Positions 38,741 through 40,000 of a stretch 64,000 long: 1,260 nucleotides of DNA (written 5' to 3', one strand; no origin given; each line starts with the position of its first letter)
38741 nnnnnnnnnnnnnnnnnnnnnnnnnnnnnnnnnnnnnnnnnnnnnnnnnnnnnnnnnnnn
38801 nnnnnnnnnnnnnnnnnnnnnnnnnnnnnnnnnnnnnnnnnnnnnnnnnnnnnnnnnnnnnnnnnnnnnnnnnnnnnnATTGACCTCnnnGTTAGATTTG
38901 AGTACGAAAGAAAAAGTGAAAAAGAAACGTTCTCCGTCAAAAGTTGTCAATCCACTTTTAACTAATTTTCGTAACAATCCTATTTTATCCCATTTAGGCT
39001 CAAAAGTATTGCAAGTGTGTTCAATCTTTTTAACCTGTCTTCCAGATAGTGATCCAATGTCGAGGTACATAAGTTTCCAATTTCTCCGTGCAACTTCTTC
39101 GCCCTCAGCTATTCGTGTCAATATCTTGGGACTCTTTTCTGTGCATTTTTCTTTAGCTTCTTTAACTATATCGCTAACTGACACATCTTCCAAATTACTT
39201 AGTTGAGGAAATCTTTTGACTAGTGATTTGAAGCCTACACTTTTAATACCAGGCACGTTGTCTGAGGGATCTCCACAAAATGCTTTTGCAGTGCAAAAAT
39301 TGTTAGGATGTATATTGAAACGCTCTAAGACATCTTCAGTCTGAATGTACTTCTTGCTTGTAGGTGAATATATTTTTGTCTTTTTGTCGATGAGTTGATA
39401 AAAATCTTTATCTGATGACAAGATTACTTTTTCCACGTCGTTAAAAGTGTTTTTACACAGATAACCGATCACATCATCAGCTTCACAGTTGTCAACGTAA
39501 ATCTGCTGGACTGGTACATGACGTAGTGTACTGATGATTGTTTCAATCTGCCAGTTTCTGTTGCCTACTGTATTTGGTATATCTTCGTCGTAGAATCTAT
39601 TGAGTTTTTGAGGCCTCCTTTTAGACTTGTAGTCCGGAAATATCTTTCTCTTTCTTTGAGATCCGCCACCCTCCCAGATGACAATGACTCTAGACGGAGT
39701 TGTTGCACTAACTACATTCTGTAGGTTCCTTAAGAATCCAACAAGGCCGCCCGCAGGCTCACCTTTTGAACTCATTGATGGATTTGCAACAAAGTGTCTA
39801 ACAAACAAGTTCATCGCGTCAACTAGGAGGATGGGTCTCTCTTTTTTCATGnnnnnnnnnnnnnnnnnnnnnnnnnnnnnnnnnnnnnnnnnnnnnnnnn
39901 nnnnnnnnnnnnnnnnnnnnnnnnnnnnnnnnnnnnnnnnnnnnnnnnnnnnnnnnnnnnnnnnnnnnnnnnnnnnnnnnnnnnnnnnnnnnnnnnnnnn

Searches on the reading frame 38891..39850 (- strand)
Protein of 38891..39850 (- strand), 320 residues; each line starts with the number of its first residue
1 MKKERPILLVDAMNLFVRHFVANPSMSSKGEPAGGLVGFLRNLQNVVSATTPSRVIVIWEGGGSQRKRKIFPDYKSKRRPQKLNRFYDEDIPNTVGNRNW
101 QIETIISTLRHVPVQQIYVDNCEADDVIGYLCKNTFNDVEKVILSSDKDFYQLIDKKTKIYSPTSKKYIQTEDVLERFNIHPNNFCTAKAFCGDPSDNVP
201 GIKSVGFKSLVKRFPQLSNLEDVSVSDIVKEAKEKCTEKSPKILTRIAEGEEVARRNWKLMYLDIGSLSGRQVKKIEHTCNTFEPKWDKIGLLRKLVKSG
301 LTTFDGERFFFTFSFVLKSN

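Call 93: search_protein_families(library=pfam, proteins=[window:38891-39850:-], max_evalue=0.00001)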
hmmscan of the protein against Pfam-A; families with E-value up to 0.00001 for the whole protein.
window:38891-39850:- (320 aa): 2 families
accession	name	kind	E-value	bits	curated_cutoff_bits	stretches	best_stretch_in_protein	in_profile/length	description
PF02739.22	5_3_exonuc_N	-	2.9e-30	105.6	34.3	1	7-178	2-163/164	5'-3' exonuclease, N-terminal resolvase-like domain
PF01367.25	5_3_exonuc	-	7.7e-08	33.2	40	1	181-263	2-76/97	5'-3' exonuclease, C-terminal SAM fold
